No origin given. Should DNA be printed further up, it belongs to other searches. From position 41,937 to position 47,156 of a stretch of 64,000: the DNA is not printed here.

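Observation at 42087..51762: AT-rich three-gene operon: two membrane-anchored pseudo-caspase giants (one with vWA) plus a secreted partner. Uncharacterised system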

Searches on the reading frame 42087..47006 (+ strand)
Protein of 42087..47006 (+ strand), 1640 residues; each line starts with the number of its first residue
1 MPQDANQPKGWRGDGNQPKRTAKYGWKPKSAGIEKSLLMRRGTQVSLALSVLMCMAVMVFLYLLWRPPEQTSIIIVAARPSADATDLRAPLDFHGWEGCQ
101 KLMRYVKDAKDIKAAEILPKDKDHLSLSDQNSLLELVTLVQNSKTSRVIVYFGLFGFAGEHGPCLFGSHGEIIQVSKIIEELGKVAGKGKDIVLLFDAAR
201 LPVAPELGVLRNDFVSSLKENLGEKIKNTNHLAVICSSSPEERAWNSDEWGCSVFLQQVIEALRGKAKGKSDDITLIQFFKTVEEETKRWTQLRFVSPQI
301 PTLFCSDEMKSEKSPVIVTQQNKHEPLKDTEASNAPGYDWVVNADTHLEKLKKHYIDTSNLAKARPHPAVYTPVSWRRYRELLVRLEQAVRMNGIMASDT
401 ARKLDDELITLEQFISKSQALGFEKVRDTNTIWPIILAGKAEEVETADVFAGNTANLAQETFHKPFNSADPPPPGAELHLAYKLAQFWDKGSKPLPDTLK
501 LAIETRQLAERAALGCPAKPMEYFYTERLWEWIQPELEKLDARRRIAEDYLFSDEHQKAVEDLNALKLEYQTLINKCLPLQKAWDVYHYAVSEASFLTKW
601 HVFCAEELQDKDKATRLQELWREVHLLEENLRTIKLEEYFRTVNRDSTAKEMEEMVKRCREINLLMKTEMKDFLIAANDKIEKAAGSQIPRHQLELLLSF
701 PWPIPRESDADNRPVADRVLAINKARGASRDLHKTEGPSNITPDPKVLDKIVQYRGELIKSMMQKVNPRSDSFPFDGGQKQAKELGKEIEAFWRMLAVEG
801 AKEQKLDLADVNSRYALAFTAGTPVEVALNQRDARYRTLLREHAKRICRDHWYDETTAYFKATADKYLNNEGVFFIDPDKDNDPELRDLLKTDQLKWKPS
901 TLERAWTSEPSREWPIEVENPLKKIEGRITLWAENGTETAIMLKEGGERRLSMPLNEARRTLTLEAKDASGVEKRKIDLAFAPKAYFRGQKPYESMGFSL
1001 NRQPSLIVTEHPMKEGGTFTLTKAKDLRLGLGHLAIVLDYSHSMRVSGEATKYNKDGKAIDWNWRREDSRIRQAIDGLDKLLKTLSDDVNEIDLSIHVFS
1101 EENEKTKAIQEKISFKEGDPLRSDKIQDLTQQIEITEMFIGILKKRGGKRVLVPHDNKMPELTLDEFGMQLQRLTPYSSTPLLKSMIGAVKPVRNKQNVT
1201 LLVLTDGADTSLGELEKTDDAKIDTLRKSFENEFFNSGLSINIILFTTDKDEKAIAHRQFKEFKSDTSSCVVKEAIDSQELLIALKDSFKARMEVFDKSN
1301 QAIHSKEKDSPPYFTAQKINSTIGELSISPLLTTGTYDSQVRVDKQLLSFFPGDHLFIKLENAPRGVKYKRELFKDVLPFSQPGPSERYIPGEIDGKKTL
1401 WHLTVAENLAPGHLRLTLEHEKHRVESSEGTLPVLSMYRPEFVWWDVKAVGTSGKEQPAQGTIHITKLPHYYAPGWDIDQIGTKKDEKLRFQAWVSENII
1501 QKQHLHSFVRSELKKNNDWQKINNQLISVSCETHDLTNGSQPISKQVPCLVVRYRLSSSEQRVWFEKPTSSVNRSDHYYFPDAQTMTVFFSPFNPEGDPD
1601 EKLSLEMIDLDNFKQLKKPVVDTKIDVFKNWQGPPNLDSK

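Call 6: search_protein_families(library=pfam, proteins=[window:42087-47006:+], max_evalue=1)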
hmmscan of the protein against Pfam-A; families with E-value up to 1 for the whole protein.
window:42087-47006:+ (1640 aa): 1 family
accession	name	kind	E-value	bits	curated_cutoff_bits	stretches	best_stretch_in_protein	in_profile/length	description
PF22883.1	Consortin_N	-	0.013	15.8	27.7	1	545-585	11-51/52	Consortin, N-terminal domain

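Call 7: search_protein_families(library=ncbifam, proteins=[window:42087-47006:+], max_evalue=1)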
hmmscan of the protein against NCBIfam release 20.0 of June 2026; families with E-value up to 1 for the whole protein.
window:42087-47006:+ (1640 aa): 1 family
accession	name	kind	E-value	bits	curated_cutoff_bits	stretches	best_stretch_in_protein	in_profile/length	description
TIGR00665.1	DnaB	equivalog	0.093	11.5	385.25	1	603-687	61-145/435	replicative DNA helicase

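Call 18: find_homologous_proteins(query=window:42087-47006:+)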
Query window:42087-47006:+ (1640 aa): 5 proteins with E <= 0.001 among 8000 candidates.
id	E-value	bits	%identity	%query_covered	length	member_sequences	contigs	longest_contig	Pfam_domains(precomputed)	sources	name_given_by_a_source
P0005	0.0e+0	3777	100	100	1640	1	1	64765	-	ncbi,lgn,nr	ncbi:MAG TPA: hypothetical protein PLN21_03885 [Gemmatales bacterium]|nr:hypothetical protein [Gemma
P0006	0.0e+0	2005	59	100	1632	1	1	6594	-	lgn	-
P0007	0.0e+0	1994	59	100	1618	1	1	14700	-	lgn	-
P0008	1.4e-29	120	28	26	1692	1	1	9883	PF13519.13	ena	-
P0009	7.7e-5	38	23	23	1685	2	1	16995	PF13519.13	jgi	-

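Call 20: find_encoding_contigs(protein=P0008, flank=10000, max_places=3)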
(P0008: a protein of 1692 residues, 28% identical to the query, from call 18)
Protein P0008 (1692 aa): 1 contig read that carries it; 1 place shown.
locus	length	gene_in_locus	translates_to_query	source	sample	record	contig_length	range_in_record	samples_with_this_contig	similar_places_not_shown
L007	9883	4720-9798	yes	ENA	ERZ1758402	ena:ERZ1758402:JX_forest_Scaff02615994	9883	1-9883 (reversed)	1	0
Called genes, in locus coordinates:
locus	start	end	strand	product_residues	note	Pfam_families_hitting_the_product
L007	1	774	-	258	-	?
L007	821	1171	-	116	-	PF05488:PAAR_motif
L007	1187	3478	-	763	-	PF05954:Phage_GPD, PF06715:Gp5_C (faint), PF04717:Phage_base_V, PF22178:Gp5_trimer_C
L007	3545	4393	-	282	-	-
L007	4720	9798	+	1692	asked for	PF13519:VWA_2 (weak)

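Call 21: find_encoding_contigs(protein=P0009, flank=10000, max_places=3)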
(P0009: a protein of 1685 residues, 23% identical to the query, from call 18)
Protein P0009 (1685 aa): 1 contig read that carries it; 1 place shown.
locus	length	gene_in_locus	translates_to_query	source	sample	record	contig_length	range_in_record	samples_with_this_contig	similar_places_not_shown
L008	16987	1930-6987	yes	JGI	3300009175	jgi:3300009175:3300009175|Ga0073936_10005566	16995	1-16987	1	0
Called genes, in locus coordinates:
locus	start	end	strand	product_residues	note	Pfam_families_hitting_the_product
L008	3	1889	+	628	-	?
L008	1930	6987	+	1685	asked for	PF13519:VWA_2 (faint)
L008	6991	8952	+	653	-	PF07714:PK_Tyr_Ser-Thr, PF00069:Pkinase, PF13174:TPR_6 (faint), PF13432:TPR_16 (weak), PF14559:TPR_19 (weak), PF00515:TPR_1 (weak), PF07719:TPR_2 (weak), PF13414:TPR_11, +4 more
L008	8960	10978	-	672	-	-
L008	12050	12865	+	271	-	PF18911:PKD_4 (faint), PF12951:PATR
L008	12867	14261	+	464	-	PF01120:Alpha_L_fucos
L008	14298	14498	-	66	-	-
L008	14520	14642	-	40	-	-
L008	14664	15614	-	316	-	PF01208:URO-D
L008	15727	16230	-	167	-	-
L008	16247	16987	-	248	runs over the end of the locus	?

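Call 28: find_related_loci(query=A2, collection=genome_contigs, flank=10000)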
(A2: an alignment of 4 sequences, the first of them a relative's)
Query A2 (1640 aa) in genome_contigs; peptide patterns used: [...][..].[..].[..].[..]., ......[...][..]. (x = any residue, [..] = any of these).
46 stretches matched a pattern; 14 encode a relative of the query (tblastn E <= 1e-3); 14 distinct loci.
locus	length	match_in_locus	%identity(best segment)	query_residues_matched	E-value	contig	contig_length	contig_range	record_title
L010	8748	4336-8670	25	1-1478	5e-71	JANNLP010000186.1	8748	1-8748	MAG: Gemmataceae bacterium isolate SOY_38_metabat_109 SOY_38_k141_1322509, whole genome shotgun sequence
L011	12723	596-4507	23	1-1303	2e-44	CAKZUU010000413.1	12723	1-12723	MAG: uncultured Gemmataceae bacterium isolate N1_Bin_Bin_127_sub_1 genome assembly, contig: c_000001070152, whole genome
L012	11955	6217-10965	25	1-1614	4e-72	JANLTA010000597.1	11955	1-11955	MAG: Gemmataceae bacterium isolate OTE_25_metabat_263_sub OTE_25_k141_1979099, whole genome shotgun sequence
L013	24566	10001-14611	28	1-1590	1e-41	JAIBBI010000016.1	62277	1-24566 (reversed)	MAG: Gemmataceae bacterium isolate SSF1 NODE_8387_length_62277_cov_6.168914, whole genome shotgun sequence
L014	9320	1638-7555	32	45-1618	1e-34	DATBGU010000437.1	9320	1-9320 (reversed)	MAG TPA_asm: Gemmataceae bacterium isolate SMAG_U3846 k141_5842454, whole genome shotgun sequence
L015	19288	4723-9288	32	148-1614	3e-31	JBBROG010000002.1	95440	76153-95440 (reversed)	MAG: Gemmatales bacterium isolate La1_metabat2.252 LA1C_B2.252_k141_1920853L_95440_cov_16.0012, whole genome shotgun seq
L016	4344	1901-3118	26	1-421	9e-28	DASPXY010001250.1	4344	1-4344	MAG TPA_asm: Gemmataceae bacterium isolate SMAG_U11579 k141_970109, whole genome shotgun sequence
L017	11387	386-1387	26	41-393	2e-26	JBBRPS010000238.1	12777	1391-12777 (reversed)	MAG: Gemmatales bacterium isolate metawrap_la1_100 W_la1_100_k141_2071956L_12777_cov_11.0979, whole genome shotgun seque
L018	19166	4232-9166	26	7-1596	1e-25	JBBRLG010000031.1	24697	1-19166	MAG: Gemmatales bacterium isolate La1_concoct.277 LA1C_C.277_k141_1552644L_24697_cov_11.0000, whole genome shotgun seque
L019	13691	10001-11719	24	12-552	3e-25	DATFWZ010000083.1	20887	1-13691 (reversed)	MAG TPA_asm: Gemmataceae bacterium isolate SMAG_U9504 k141_10900549, whole genome shotgun sequence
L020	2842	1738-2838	25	2-385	3e-25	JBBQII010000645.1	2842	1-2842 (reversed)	MAG: Gemmatales bacterium isolate Co_metawrap_823 Cmw_823_k141_19086360_length_2842_cov_12.0000, whole genome shotgun se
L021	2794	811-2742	23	1-613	3e-22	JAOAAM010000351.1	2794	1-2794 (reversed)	MAG: Gemmataceae bacterium isolate SKW148 k141_746459, whole genome shotgun sequence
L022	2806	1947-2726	27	41-294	7e-20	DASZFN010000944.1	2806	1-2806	MAG TPA_asm: Gemmataceae bacterium isolate SMAG_U6523 k141_4621605, whole genome shotgun sequence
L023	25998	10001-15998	25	40-1478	7e-19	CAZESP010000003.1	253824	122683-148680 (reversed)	MAG TPA_asm: uncultured Alcaligenaceae bacterium isolate binchicken_co107_135 genome assembly, contig: NODE_64_length_25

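Call 33: search_protein_families(library=pfam, proteins=[L013:2522-5170:-, L013:6053-7180:-, L013:5142-6035:+, L013:14729-17953:-, L013:17859-19292:+, L013:19357-20472:-, L013:21206-22657:-, L013:22401-24206:-, L012:1785-2624:+, L012:2612-3328:+], max_evalue=0.001)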
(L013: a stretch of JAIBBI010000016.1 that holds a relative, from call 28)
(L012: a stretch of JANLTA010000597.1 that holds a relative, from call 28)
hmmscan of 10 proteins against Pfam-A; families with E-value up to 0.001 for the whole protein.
L013:2522-5170:- (882 aa): 2 families
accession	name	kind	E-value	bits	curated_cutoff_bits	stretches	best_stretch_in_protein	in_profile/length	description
PF15902.12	Sortilin-Vps10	-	2e-17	63.6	33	1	652-730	3-83/446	Sortilin, neurotensin receptor 3,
PF02012.26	BNR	-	1.3e-09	37.1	27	0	598-608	1-11/12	BNR/Asp-box repeat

L013:6053-7180:- (375 aa): 1 family
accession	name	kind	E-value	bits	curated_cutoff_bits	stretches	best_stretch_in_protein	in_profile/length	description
PF21724.2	DUF6861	-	6.1e-28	98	28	1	63-237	3-193/194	Family of unknown function (DUF6861)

L013:5142-6035:+ (297 aa): 17 families
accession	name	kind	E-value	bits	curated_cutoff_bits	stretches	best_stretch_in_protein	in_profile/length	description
PF13847.12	Methyltransf_31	-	8.4e-18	64.9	27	1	141-265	3-127/145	Methyltransferase domain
PF13649.12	Methyltransf_25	-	7.2e-17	62.3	27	1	145-241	1-97/97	Methyltransferase domain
PF08241.18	Methyltransf_11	-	2e-15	57.6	21.2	1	147-245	2-95/95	Methyltransferase domain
PF08242.18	Methyltransf_12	-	1.2e-14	55.2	30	1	147-243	2-98/98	Methyltransferase domain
PF01209.24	Ubie_methyltran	-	3.4e-13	49.9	20.1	1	132-249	38-155/233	ubiE/COQ5 methyltransferase family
PF13489.12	Methyltransf_23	-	5.8e-11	42.8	27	1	131-259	10-124/164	Methyltransferase domain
PF01135.25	PCMT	-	2.8e-09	37.5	20.3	1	133-245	65-171/210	Protein-L-isoaspartate(D-aspartate) O-methyltransferase (PCMT)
PF00891.24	Methyltransf_2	-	8.9e-08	32.2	22.3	1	143-251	64-170/210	O-methyltransferase domain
PF08003.17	Methyltransf_9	-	4.2e-07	29.7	23.8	1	134-253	108-225/315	Protein of unknown function (DUF1698)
PF02475.24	TRM5-TYW2_MTfase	-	3.1e-05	24.4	28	1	138-262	33-150/164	TRM5/TYW2 methyltransferase domain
PF13578.12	Methyltransf_24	-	4.1e-05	24.8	26.3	1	148-245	3-102/105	Methyltransferase domain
PF01795.25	Methyltransf_5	-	9.9e-05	22.4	27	0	207-269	200-262/309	MraW methylase family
PF01728.25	FtsJ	-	0.0001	22.7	24.1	1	139-187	19-63/181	FtsJ-like methyltransferase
PF05175.20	MTS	-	0.00013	22.1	23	1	136-261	26-154/170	Methyltransferase small domain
PF08704.16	GCD14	-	0.00015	22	26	0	134-237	33-135/247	tRNA methyltransferase complex GCD14 subunit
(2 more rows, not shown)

L013:14729-17953:- (1074 aa): 5 families
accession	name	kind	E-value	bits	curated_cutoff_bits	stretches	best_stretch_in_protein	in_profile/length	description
PF00133.28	tRNA-synt_1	-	1.3e-124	416.6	22.7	2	58-477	2-256/414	tRNA synthetases class I (I, L, M and V)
PF08264.19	Anticodon_1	-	7.1e-38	130.2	25.1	1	794-950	1-146/148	Anticodon-binding domain of tRNA ligase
PF09334.17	tRNA-synt_1g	-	4.3e-16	59.1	20.1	2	85-137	7-59/391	tRNA synthetases class I (M)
PF10458.14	Val_tRNA-synt_C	-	1.4e-11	44.9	25.9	1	1011-1073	3-65/66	Valyl tRNA synthetase tRNA binding arm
PF13603.12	tRNA-synt_1_2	-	0.00079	19.4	25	0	286-344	86-142/185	Leucyl-tRNA synthetase, editing domain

L013:17859-19292:+ (477 aa): 0 families

L013:19357-20472:- (371 aa): 1 family
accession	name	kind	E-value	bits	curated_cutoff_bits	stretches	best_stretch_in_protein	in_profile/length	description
PF00510.24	COX3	-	3.8e-24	86.4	23.8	2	304-369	189-254/258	Cytochrome c oxidase subunit III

L013:21206-22657:- (483 aa): 1 family
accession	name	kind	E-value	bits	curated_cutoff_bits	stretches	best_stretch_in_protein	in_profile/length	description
PF02628.20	COX15-CtaA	-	9.8e-08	31.8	29.9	2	237-370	84-208/322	Cytochrome oxidase assembly protein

L013:22401-24206:- (601 aa): 1 family
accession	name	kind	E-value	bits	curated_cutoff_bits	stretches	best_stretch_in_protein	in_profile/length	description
PF00115.25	COX1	-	2.4e-141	472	34.8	1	25-514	2-436/436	Cytochrome C and Quinol oxidase polypeptide I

L012:1785-2624:+ (279 aa): 4 families
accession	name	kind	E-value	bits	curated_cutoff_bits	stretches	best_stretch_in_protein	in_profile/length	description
PF01764.32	Lipase_3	-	8.8e-21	74.7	22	1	99-211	30-138/140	Lipase (class 3)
PF12697.13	Abhydrolase_6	-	8.4e-05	23.8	26.3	1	109-186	52-103/217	Alpha/beta hydrolase family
PF00975.26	Thioesterase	-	0.00047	20.9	26.4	1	137-176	64-103/226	Thioesterase domain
PF11187.14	Mbeg1-like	-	0.00084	19.3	21.1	0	137-205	82-151/224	Mbeg1-like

L012:2612-3328:+ (238 aa): 17 families
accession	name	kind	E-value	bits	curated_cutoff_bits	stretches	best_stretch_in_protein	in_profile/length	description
PF13847.12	Methyltransf_31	-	1.9e-18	67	27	1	78-203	2-127/145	Methyltransferase domain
PF13649.12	Methyltransf_25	-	4.9e-17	62.8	27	1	83-179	1-97/97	Methyltransferase domain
PF08241.18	Methyltransf_11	-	6.6e-16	59.2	21.2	1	85-183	2-95/95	Methyltransferase domain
PF01209.24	Ubie_methyltran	-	1.2e-12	48.1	20.1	1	71-187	39-155/233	ubiE/COQ5 methyltransferase family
PF08242.18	Methyltransf_12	-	2.4e-12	47.8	30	1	85-181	2-98/98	Methyltransferase domain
PF01135.25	PCMT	-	6.4e-10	39.6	20.3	1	70-137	64-131/210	Protein-L-isoaspartate(D-aspartate) O-methyltransferase (PCMT)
PF13489.12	Methyltransf_23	-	7.8e-10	39.2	27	1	66-199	7-124/164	Methyltransferase domain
PF01269.23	Fibrillarin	-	7.1e-07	29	27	1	72-179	64-170/227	Fibrillarin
PF02475.24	TRM5-TYW2_MTfase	-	8.1e-07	29.6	28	1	77-203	34-157/164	TRM5/TYW2 methyltransferase domain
PF00891.24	Methyltransf_2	-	5.4e-06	26.3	22.3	1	70-187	53-168/210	O-methyltransferase domain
PF05175.20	MTS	-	4.5e-05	23.6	23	1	71-198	23-153/170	Methyltransferase small domain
PF08704.16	GCD14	-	5.6e-05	23.4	26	1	73-132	34-93/247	tRNA methyltransferase complex GCD14 subunit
PF08003.17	Methyltransf_9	-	6.8e-05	22.4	23.8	1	67-183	103-217/315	Protein of unknown function (DUF1698)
PF01795.25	Methyltransf_5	-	8.3e-05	22.6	27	0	70-123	11-63/309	MraW methylase family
PF01728.25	FtsJ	-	0.00016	22.1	24.1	1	73-123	14-65/181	FtsJ-like methyltransferase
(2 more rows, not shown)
